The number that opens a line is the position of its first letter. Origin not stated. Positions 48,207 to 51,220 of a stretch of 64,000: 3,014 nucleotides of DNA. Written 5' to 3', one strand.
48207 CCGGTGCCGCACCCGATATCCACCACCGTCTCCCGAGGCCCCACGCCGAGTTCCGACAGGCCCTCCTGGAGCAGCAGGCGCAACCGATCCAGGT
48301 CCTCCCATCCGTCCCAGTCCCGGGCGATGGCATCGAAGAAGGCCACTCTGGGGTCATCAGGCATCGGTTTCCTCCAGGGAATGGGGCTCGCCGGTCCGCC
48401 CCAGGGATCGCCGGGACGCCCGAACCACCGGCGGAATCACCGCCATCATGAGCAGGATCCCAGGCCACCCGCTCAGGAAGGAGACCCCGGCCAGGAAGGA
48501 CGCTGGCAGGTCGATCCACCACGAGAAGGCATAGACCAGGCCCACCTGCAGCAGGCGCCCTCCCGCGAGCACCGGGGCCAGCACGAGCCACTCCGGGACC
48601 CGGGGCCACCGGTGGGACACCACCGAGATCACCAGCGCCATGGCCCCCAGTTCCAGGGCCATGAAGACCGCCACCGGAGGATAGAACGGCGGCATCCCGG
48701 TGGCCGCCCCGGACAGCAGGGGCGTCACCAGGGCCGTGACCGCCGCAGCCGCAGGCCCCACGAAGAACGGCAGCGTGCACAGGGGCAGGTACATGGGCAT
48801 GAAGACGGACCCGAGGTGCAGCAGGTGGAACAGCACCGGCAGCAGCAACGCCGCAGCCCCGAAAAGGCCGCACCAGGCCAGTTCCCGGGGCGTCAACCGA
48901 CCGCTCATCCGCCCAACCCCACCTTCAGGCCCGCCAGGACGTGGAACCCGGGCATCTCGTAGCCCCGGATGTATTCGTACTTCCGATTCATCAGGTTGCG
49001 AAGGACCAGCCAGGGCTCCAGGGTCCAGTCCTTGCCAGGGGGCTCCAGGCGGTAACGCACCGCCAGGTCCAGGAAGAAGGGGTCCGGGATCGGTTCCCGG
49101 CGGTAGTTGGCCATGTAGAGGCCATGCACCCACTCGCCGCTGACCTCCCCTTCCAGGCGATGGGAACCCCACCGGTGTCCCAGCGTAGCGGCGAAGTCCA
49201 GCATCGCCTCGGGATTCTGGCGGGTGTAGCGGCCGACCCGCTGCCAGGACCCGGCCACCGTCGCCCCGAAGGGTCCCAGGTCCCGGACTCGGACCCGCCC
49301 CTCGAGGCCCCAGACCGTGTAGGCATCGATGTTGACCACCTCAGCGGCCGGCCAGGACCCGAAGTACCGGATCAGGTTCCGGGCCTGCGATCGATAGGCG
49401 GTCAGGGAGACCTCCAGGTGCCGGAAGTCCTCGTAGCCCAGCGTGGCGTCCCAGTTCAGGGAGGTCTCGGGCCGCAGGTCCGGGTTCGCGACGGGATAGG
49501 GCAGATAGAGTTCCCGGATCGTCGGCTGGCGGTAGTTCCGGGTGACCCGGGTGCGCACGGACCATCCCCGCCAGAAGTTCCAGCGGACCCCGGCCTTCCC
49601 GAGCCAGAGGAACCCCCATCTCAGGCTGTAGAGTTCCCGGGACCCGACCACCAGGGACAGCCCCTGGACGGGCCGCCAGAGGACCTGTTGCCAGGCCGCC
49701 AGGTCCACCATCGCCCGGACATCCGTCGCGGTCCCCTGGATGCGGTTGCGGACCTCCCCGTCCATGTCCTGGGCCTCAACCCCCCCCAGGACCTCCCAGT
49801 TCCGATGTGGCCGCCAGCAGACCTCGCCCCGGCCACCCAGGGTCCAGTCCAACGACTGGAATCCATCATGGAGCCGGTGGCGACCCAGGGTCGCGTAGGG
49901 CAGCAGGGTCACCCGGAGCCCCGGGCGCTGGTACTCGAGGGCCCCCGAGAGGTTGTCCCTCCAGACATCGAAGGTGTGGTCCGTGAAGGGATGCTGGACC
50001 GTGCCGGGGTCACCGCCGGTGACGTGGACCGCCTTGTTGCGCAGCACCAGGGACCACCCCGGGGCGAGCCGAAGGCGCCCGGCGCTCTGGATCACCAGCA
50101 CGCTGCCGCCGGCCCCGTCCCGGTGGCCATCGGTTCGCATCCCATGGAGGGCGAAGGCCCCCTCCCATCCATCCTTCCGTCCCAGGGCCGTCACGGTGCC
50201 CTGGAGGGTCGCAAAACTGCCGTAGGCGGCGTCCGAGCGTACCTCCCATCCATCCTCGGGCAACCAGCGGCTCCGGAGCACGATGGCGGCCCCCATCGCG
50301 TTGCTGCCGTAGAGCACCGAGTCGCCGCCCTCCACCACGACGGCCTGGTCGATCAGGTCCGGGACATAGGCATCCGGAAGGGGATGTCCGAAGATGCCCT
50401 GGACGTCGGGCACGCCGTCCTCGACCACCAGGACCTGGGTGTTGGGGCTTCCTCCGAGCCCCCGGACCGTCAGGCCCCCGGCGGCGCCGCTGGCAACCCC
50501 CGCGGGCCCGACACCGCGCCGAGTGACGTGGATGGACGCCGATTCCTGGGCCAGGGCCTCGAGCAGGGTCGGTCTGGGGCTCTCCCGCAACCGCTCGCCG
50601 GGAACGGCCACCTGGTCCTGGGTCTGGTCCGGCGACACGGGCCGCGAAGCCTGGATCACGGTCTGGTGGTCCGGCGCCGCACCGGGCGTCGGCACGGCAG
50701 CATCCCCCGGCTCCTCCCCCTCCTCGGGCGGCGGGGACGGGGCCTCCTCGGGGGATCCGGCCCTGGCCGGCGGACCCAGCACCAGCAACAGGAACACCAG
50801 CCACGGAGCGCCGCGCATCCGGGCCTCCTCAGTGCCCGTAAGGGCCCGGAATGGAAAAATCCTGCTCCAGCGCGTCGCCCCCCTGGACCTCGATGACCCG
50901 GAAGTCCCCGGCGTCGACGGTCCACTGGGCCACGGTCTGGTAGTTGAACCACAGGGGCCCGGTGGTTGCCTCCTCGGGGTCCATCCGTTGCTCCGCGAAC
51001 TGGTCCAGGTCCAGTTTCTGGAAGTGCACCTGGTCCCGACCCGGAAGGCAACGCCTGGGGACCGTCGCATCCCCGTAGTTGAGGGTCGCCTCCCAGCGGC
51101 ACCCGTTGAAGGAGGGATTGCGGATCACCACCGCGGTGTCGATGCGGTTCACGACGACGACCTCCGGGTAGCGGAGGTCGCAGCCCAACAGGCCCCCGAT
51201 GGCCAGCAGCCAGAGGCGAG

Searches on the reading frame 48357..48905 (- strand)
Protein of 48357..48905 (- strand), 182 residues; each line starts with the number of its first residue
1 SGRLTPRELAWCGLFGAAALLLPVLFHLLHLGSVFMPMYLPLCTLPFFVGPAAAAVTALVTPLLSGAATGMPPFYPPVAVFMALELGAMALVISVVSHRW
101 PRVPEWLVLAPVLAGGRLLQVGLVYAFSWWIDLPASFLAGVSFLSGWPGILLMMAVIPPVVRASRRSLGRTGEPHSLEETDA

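Call 25: search_protein_families(library=pfam, proteins=[window:48357-48905:-], max_evalue=0.01)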
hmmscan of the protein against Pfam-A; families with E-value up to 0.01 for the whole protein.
window:48357-48905:- (182 aa): 1 family
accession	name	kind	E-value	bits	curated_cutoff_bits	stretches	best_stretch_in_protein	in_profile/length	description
PF12822.12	ECF_trnsprt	-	0.00048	20.6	30.7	1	8-160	2-150/169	ECF transporter, substrate-specific component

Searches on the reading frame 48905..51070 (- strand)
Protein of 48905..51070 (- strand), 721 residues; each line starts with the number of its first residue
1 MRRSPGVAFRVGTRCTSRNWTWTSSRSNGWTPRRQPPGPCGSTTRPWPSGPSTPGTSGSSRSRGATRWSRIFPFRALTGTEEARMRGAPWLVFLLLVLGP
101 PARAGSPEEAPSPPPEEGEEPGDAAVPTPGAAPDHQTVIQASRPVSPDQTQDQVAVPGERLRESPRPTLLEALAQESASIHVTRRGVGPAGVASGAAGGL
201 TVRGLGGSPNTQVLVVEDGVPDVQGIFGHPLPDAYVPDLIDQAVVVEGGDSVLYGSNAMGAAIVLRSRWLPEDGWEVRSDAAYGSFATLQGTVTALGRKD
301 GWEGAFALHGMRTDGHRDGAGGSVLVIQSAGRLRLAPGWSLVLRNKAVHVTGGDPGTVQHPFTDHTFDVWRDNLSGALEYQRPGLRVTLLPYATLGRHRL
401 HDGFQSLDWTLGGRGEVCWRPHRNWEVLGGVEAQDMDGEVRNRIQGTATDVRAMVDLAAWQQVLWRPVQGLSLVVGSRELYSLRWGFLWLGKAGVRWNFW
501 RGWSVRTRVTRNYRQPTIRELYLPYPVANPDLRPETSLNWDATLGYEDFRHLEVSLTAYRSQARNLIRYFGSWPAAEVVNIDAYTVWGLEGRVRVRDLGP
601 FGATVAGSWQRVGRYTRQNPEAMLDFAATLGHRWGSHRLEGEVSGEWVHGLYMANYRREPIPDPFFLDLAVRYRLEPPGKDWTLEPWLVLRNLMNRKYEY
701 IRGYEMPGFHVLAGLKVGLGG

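Call 6: search_protein_families(library=pfam, proteins=[window:48905-51070:-], max_evalue=0.01)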
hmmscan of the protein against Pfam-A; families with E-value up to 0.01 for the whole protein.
window:48905-51070:- (721 aa): 2 families
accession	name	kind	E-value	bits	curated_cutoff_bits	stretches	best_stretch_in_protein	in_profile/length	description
PF00593.30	TonB_dep_Rec_b-barrel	-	2.4e-21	77.5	27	1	365-684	72-429/436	TonB dependent receptor-like, beta-barrel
PF07715.20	Plug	-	1.7e-10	41.8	23.9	1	152-261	8-106/107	TonB-dependent Receptor Plug Domain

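Call 7: search_protein_families(library=ncbifam, proteins=[window:48905-51070:-], max_evalue=0.01)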
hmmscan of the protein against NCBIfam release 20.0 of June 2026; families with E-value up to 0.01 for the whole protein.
window:48905-51070:- (721 aa): 9 families
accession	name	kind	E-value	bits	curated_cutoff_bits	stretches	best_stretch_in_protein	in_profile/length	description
TIGR01786.1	TonB-hemlactrns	subfamily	2.1e-16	59.4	323.75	2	489-607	438-574/719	TonB-dependent hemoglobin/transferrin/lactoferrin family receptor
TIGR01779.1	TonB-B12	equivalog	8.3e-13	47.7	599.7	2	441-711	340-606/614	TonB-dependent vitamin B12 receptor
TIGR01785.1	TonB-hemin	subfamily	1.1e-12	47.2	316.85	2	489-705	414-661/677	TonB-dependent heme/hemoglobin receptor family protein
NF007926.1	PRK10641.1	equivalog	8.4e-10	37.8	836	1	492-593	394-491/617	TonB-dependent vitamin B12 receptor BtuB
TIGR01783.1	TonB-siderophor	subfamily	2.8e-09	36.2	223.5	2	489-698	408-620/649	TonB-dependent siderophore receptor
NF010010.0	PRK13483.1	equivalog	1.4e-06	26.7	927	1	432-563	349-486/660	ligand-gated channel protein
NF010012.0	PRK13486.1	equivalog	6.6e-06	24.8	924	1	460-567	388-505/696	TonB-dependent receptor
NF010038.0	PRK13513.1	equivalog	0.00059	18.5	942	0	239-277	136-173/659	ligand-gated channel protein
NF007478.2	PRK10064.1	equivalog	0.002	16.5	745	0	198-270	87-160/663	catecholate siderophore receptor CirA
